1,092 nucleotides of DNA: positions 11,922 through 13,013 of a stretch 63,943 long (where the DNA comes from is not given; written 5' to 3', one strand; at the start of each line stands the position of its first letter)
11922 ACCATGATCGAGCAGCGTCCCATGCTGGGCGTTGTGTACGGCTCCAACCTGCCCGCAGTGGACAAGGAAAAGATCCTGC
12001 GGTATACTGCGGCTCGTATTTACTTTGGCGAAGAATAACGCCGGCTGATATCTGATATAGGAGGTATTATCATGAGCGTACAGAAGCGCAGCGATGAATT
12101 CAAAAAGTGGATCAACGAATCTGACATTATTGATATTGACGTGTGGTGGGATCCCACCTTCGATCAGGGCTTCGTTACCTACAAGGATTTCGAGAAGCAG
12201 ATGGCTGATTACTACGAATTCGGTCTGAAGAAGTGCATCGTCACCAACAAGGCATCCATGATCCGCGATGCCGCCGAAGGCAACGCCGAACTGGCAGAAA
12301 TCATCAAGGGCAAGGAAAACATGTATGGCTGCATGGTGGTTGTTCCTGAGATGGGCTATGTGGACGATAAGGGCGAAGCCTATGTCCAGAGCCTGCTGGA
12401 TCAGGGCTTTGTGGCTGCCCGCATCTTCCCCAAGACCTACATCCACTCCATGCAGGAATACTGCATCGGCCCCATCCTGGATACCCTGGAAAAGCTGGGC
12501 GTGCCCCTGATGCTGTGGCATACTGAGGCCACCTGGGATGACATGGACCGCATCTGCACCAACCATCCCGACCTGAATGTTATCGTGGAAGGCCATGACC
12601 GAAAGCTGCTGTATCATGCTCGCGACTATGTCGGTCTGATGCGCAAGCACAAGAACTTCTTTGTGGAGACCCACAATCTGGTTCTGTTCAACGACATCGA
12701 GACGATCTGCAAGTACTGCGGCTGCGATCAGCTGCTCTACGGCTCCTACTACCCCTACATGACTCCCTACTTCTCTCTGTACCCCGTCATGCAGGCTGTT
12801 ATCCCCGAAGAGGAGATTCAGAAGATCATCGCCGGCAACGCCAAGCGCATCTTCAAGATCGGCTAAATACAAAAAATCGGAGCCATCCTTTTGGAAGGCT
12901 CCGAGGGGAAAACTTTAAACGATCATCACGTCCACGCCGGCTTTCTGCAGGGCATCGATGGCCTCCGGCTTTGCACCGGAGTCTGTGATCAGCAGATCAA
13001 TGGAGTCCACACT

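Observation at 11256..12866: Recurrent two-gene cassette: catalytic amidohydrolase-2 protein plus a partner that has lost the catalytic residues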

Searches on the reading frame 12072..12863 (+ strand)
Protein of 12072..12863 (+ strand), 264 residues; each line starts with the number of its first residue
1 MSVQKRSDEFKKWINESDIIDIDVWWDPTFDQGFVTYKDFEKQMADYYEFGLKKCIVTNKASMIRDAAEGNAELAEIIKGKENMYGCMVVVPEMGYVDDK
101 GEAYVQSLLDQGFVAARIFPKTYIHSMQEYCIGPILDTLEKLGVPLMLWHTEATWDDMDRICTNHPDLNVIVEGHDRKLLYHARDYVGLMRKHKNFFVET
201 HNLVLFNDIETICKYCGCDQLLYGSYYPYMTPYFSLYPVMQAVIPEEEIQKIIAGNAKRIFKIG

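Call 3: search_protein_families(library=pfam, proteins=[window:12072-12863:+], max_evalue=1)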
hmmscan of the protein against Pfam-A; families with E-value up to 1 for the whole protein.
window:12072-12863:+ (264 aa): 3 families
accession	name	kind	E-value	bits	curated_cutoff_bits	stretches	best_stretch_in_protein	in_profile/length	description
PF04909.20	Amidohydro_2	-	6.9e-06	26.5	26.4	1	110-262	104-288/289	Amidohydrolase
PF01026.27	TatD_DNase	-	0.0041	17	27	1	37-234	13-212/253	TatD related DNase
PF21977.1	DUF6926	-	0.46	11.2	27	0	14-48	20-54/73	Domain of unknown function (DUF6926)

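Call 4: search_protein_families(library=ncbifam, proteins=[window:12072-12863:+], max_evalue=1)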
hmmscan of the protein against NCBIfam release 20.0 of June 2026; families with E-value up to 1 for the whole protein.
window:12072-12863:+ (264 aa): 0 families

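Call 7: search_solved_structures(query=window:12072-12863:+, max_evalue=1, show_alignments=2)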
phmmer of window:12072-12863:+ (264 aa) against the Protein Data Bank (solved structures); distinct sequences matched with E-value up to 1: 20.
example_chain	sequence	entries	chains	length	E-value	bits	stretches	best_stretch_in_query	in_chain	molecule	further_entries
2z2b_A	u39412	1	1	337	0.013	18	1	112-261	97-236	Dihydroorotase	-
3irs_A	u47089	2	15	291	0.033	16.7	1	51-261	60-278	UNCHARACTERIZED PROTEIN BB4693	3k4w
3jze_A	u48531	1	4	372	0.033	16.7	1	113-258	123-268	Dihydroorotase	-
3ij6_A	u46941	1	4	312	0.058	15.9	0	69-148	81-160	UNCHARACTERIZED METAL-DEPENDENT HYDROLASE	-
3nur_A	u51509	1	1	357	0.065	15.7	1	192-259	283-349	Amidohydrolase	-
2z28_A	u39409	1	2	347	0.071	15.6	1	113-261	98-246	Dihydroorotase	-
1j79_A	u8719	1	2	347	0.09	15.3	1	113-261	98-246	dihydroorotase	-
2z25_A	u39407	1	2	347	0.096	15.2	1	113-261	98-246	Dihydroorotase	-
7uek_A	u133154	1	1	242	0.11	15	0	34-61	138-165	OT3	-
2z24_A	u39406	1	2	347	0.11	14.9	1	113-261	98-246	Dihydroorotase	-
1xge_A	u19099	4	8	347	0.11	14.9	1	113-261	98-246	Dihydroorotase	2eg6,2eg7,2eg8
3mjm_A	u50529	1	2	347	0.11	14.9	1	113-261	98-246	Dihydroorotase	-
2z26_A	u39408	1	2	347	0.12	14.8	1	113-261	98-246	Dihydroorotase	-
2z29_A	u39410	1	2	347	0.12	14.8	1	113-261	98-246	Dihydroorotase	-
2e25_A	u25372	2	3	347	0.13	14.7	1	113-261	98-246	Dihydroorotase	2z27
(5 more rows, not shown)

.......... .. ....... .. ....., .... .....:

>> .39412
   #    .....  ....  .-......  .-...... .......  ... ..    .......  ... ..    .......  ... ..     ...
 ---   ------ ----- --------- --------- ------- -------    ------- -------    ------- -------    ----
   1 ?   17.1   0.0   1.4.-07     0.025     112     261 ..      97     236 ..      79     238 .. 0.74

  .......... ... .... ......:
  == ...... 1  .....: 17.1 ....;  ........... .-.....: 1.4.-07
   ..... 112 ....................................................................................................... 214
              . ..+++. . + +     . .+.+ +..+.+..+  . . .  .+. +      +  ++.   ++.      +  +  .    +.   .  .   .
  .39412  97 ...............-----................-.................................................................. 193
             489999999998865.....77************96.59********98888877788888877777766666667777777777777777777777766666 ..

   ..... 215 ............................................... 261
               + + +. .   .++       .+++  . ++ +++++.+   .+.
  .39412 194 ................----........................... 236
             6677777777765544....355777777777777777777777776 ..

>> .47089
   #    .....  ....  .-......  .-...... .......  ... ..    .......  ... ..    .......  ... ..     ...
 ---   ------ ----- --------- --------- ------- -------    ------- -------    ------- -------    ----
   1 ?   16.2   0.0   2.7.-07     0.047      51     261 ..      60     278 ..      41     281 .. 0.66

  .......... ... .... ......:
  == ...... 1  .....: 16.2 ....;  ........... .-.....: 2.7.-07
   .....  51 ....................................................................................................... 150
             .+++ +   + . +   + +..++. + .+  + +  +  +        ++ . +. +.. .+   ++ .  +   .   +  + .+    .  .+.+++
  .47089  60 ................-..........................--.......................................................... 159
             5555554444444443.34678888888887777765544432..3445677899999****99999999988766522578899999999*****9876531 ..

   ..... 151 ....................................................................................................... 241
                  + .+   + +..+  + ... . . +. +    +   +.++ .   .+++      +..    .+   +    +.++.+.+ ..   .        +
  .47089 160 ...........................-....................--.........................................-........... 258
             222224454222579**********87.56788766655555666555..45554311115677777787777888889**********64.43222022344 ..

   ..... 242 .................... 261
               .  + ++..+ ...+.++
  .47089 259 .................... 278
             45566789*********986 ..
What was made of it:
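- On Subtype-I binuclear amidohydrolases (dihydroorotase-like): The equivalent B position (R117) aligns with E. coli dihydroorotase K102 (call 7).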

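Call 11: find_homologous_proteins(query=window:12072-12863:+, max_evalue=0.001)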
Query window:12072-12863:+ (264 aa): 59 proteins with E <= 0.001 among 294 candidates.
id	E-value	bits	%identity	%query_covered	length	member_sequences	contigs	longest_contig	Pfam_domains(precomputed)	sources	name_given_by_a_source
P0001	1.1e-164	564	90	100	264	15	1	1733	-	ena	-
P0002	1.8e-146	505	80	100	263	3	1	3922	PF04909.21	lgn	-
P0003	5.0e-146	503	79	100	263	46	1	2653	PF04909.21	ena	-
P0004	7.1e-146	503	79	100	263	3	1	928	PF04909.21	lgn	-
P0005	5.1e-143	493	76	100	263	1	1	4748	PF04909.21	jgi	-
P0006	1.2e-136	472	73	100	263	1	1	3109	PF04909.21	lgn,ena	-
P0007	1.7e-133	462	73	100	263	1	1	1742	PF04909.21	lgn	-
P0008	2.9e-133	461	70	100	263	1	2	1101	PF04909.21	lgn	-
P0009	7.1e-129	447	71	100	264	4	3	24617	PF04909.21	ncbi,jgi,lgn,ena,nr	ncbi:MAG: amidohydrolase family protein [Oscillospiraceae bacterium]|nr:amidohydrolase family protei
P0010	8.2e-129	447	70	100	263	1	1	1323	PF04909.21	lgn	-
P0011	5.6e-118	411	67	99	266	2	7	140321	PF04909.21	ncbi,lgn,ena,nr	ncbi:MAG: amidohydrolase family protein [Clostridia bacterium]|nr:amidohydrolase family protein [Clo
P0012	5.6e-112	392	63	100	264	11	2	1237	PF04909.21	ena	-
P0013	2.2e-111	390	63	100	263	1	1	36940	PF04909.21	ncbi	-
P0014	1.6e-94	334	54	100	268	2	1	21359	PF04909.21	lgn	-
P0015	1.9e-89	318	50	99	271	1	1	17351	PF04909.21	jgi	-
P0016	5.4e-88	313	53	99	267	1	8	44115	PF04909.21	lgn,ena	-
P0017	3.0e-86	307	50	99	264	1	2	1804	PF04909.21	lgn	-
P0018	8.2e-84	299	52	93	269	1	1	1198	PF04909.21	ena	-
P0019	2.9e-83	297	51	99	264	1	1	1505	PF04909.21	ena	-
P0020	3.0e-83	297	48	99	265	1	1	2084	PF04909.21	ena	-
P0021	5.9e-83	296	47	99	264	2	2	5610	PF04909.21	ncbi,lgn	ncbi:MAG: amidohydrolase family protein [Clostridia bacterium]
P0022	6.0e-83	296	49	99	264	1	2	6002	PF04909.21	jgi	jgi:predicted TIM-barrel fold metal-dependent hydrolase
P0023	1.6e-82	295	48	99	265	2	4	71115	PF04909.21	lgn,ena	-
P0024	2.0e-82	295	50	97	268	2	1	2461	PF04909.21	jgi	-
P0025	2.1e-82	295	50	98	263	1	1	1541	PF04909.21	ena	-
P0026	9.4e-82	292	49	99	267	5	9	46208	PF04909.21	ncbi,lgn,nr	ncbi:MAG: amidohydrolase family protein [Christensenellaceae bacterium]|nr:amidohydrolase family pro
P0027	1.9e-80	288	47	98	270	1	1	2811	PF04909.21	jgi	-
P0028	3.7e-80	287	47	98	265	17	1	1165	PF04909.21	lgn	-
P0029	2.4e-79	285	49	98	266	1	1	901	PF04909.21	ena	-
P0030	3.1e-79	284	47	99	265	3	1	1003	PF04909.21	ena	-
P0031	1.3e-78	282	47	99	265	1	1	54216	PF04909.21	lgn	-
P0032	2.0e-78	282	43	98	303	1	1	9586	PF04909.21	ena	-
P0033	1.5e-77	279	45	99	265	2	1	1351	PF04909.21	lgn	-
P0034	3.6e-77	277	45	96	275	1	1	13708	PF04909.21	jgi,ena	jgi:hypothetical protein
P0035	6.0e-77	277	46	100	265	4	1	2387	PF04909.21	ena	-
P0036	3.6e-76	274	46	99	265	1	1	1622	PF04909.21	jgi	-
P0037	4.4e-76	274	45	99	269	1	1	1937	PF04909.21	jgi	-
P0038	8.7e-76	273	45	99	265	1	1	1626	PF04909.21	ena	-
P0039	9.3e-76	273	47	99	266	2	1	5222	PF04909.21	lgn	-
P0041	1.6e-74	269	47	99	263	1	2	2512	PF04909.21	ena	-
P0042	7.3e-74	267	46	99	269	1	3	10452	PF04909.21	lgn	-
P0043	9.7e-74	266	45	99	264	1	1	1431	PF04909.21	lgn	-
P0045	1.0e-73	266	44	98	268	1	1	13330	PF04909.21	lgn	-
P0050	4.4e-70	254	45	100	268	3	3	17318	PF04909.21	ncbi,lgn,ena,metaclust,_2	metaclust:\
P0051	3.5e-69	251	44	99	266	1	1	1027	PF04909.21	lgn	-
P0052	1.6e-67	246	42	99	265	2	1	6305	PF04909.21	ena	-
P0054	6.3e-67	244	44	99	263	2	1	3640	PF04909.21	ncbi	-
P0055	1.3e-66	243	41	99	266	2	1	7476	PF04909.21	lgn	-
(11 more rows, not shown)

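Call 13: find_related_loci(query=A1, collection=genome_contigs, flank=6000)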
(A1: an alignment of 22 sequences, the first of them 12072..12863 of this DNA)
Query A1 (264 aa) in genome_contigs; peptide patterns used: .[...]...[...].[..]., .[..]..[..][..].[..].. (x = any residue, [..] = any of these).
31 stretches matched a pattern; 8 encode a relative of the query (tblastn E <= 1e-3); 8 distinct loci.
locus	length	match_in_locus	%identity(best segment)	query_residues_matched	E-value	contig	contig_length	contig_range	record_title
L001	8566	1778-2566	80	1-263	1e-150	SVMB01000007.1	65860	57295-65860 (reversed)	MAG: Oscillospiraceae bacterium isolate SIG502 NODE_10433_length_65860_cov_1.701003, whole genome shotgun sequence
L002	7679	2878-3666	71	1-263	4e-132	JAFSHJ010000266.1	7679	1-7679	MAG: Oscillospiraceae bacterium isolate RGIG3144 Goat_Rectum.Co__c2367927, whole genome shotgun sequence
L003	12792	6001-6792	67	2-263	1e-121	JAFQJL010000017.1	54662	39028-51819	MAG: Clostridia bacterium isolate RGIG1875 Goat_Cecum.Co__c1503593, whole genome shotgun sequence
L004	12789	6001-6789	65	1-263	5e-120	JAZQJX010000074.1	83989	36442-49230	MAG: Clostridia bacterium isolate T1900044616_TS20190082.MAGScoT_cleanbin_000026 SGB_854_k141_1169838, whole genome shot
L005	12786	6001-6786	49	3-264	5e-88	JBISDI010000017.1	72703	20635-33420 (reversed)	Bacillota bacterium Meth-B3 17, whole genome shotgun sequence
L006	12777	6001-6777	49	2-261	6e-87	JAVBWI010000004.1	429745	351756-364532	MAG: Clostridia bacterium isolate ZNE14_Bin7 all_Scaff004269, whole genome shotgun sequence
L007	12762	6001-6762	43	2-261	8e-76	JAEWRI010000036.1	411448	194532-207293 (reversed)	MAG: Bacillota bacterium isolate OH_SBrB_52 k127_567235, whole genome shotgun sequence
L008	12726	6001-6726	31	21-262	5e-49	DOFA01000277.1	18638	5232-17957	MAG TPA_asm: Clostridiales bacterium isolate UBA11385 contig_21511, whole genome shotgun sequence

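Call 28: predict_structure(alignment_id=A1)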
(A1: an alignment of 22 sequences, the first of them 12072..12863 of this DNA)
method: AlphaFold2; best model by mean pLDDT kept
length: 264 residues; sequences in the alignment: 22
mean_pLDDT: 95.4   pTM: 0.92
mean pLDDT of the five models: 95.4, 95.0, 93.9, 93.5, 93.5
residues with pLDDT >= 90: 242; 70-90: 22; 50-70: 0; < 50: 0
segments of 3 or more residues with pLDDT < 50: none
pLDDT, mean of each block of 10 residues (from residue 1): 92 96 97 91 96 97 96 97 97 89 96 98 97 98 98 97 99 91 95 98 90 96 96 93 97 98 89
secondary structure, 60 per line:
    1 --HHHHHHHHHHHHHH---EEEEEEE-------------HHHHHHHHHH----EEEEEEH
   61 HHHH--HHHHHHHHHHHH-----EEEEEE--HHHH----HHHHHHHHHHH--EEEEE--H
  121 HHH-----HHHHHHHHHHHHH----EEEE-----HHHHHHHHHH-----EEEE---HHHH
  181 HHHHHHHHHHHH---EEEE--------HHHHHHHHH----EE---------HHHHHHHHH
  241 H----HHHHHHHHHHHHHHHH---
elements in order: H3-16 E20-26 H40-49 E54-59 H60-64 H67-78 E84-89 H92-95 H100-110 E113-117 H120-123 H129-141 E146-149 H155-164 E170-173 H177-192 E196-199 H208-216 H232-241 H246-261
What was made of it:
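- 12072..12866 (+): B1: degenerate paralogue (264 aa). D23 and W25 replace the HxH histidines, R117 replaces the beta4 Lys, and Y226 replaces the beta8 Asp. R184 is invariant. AF2 pLDDT 95.4 (call 28).
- The fold prediction is confident (call 28).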

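Call 33: fold_search(model_id=the predicted structure, library=pdb)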
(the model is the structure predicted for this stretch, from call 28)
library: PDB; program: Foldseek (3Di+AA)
matches with E <= 10: 1616; with E <= 0.001: 129
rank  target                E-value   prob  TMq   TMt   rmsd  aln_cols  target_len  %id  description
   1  3s4t_G                6.5e-11  1.00  0.69  0.57   5.4       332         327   16  Crystal structure of putative amidohydrolase-2 (EFI-target 500288)from Polaromonas sp. JS666 (released 2011-08-24)
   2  3s4t_E                1.0e-10  1.00  0.70  0.58   5.4       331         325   16  Crystal structure of putative amidohydrolase-2 (EFI-target 500288)from Polaromonas sp. JS666 (released 2011-08-24)
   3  2dvt_A                1.1e-10  1.00  0.67  0.56   5.5       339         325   15  Crystal Structure of 2,6-Dihydroxybenzoate Decarboxylase from Rhizobium (released 2006-09-19)
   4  2dvu_C                1.1e-10  1.00  0.65  0.54   6.0       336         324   16  Crystal Structure of 2,6-Dihydroxybenzoate Decarboxylase Complexed with 2,6-Dihydroxybenzoate (released 2006-09-19)
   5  4qro_G                1.3e-10  1.00  0.71  0.59   4.8       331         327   16  CRYSTAL STRUCTURE of DIHYDROXYBENZOIC ACID DECARBBOXYLASE BPRO_2061 (TARGET EFI-500288) FROM POLAROMONAS SP. JS666 WIT (released 2014-08-06)
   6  3s4t_B                1.6e-10  1.00  0.68  0.57   5.5       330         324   16  Crystal structure of putative amidohydrolase-2 (EFI-target 500288)from Polaromonas sp. JS666 (released 2011-08-24)
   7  4qro_E                1.8e-10  1.00  0.70  0.58   5.3       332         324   16  CRYSTAL STRUCTURE of DIHYDROXYBENZOIC ACID DECARBBOXYLASE BPRO_2061 (TARGET EFI-500288) FROM POLAROMONAS SP. JS666 WIT (released 2014-08-06)
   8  3s4t_C                2.0e-10  1.00  0.68  0.57   5.5       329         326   16  Crystal structure of putative amidohydrolase-2 (EFI-target 500288)from Polaromonas sp. JS666 (released 2011-08-24)
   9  2dvt_B                2.0e-10  1.00  0.67  0.56   5.5       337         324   15  Crystal Structure of 2,6-Dihydroxybenzoate Decarboxylase from Rhizobium (released 2006-09-19)
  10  3s4t_A                2.2e-10  1.00  0.68  0.56   5.6       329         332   16  Crystal structure of putative amidohydrolase-2 (EFI-target 500288)from Polaromonas sp. JS666 (released 2011-08-24)
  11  2dvt_D                2.5e-10  1.00  0.66  0.56   5.6       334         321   16  Crystal Structure of 2,6-Dihydroxybenzoate Decarboxylase from Rhizobium (released 2006-09-19)
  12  2dvt_C                3.0e-10  1.00  0.66  0.56   5.5       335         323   16  Crystal Structure of 2,6-Dihydroxybenzoate Decarboxylase from Rhizobium (released 2006-09-19)
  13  4qro_D                3.4e-10  1.00  0.68  0.57   5.6       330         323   16  CRYSTAL STRUCTURE of DIHYDROXYBENZOIC ACID DECARBBOXYLASE BPRO_2061 (TARGET EFI-500288) FROM POLAROMONAS SP. JS666 WIT (released 2014-08-06)
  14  3nur                  4.3e-10  1.00  0.68  0.60   4.7       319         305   15  Crystal structure of a putative amidohydrolase from Staphylococcus aureus (released 2011-07-13)
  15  6m53_D                1.0e-09  1.00  0.68  0.55   6.0       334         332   12  Crystal structure of 2, 3-dihydroxybenzoic acid decarboxylase from Fusarium oxysporum (released 2020-07-15)
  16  3ij6_A                1.1e-09  1.00  0.70  0.62   5.2       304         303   15  CRYSTAL STRUCTURE OF AN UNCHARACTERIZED METAL-DEPENDENT HYDROLASE FROM Lactobacillus acidophilus (released 2009-08-18)
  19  3ij6_C                1.6e-09  1.00  0.70  0.62   4.9       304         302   14  CRYSTAL STRUCTURE OF AN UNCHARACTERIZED METAL-DEPENDENT HYDROLASE FROM Lactobacillus acidophilus (released 2009-08-18)
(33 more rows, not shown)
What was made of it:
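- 12072..12866 (+): Foldseek finds the same clade as for A (call 33).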
